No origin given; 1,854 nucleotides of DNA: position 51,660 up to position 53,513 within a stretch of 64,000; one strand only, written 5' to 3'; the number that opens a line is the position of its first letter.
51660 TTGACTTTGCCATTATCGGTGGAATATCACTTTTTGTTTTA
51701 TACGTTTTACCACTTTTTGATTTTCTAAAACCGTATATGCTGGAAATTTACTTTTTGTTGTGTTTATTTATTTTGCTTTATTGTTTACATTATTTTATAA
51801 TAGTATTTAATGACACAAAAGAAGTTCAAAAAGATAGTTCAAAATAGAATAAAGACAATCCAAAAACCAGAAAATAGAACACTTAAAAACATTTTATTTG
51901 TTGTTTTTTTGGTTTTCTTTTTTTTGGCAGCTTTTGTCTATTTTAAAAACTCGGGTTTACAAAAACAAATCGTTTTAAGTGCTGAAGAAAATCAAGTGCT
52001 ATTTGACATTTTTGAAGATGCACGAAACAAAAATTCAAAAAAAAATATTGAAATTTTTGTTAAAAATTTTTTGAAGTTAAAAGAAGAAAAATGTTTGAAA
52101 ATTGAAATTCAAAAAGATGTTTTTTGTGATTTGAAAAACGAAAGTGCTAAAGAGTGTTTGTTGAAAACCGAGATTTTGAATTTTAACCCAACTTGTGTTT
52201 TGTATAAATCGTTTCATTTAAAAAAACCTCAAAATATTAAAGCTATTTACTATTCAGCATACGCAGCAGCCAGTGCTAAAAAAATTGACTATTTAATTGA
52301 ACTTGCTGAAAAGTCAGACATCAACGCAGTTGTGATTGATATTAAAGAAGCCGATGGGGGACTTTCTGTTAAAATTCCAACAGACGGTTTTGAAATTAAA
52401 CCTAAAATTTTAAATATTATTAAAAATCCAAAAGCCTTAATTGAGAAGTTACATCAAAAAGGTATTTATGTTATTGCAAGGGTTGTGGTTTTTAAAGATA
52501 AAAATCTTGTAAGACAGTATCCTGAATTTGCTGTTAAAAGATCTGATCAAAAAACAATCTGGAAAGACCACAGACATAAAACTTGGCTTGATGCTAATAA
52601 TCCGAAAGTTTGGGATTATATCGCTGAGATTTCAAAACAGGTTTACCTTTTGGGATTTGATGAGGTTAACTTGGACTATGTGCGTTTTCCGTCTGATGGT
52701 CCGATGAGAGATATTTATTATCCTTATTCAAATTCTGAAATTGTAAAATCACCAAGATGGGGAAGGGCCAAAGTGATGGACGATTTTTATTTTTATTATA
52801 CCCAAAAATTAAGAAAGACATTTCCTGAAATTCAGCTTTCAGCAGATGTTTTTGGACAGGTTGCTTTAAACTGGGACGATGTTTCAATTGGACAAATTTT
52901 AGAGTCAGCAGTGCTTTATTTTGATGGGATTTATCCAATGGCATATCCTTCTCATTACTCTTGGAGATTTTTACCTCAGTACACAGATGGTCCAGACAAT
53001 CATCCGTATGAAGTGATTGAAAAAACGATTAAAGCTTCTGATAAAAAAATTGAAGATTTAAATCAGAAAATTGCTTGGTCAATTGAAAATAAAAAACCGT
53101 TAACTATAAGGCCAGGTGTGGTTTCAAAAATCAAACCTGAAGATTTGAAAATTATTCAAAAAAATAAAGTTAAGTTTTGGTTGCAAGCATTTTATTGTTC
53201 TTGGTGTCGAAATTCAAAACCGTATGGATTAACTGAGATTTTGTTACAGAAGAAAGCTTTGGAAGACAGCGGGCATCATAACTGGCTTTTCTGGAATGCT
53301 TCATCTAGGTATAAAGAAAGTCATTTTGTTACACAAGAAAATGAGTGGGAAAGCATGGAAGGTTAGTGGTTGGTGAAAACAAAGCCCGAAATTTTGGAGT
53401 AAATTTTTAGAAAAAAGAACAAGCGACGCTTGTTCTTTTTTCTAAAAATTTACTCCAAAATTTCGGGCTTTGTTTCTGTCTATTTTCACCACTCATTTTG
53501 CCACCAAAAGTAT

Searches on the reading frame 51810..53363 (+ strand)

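Call 78: search_protein_families(library=pfam, proteins=[window:51810-53363:+], max_evalue=0.00001)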
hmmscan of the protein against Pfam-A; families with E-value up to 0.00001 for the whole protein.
window:51810-53363:+ (518 aa): 1 family
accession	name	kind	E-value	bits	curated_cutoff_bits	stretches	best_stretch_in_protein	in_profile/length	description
PF13200.12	DUF4015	-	1.7e-76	257.8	27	2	145-421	1-266/313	Putative glycosyl hydrolase domain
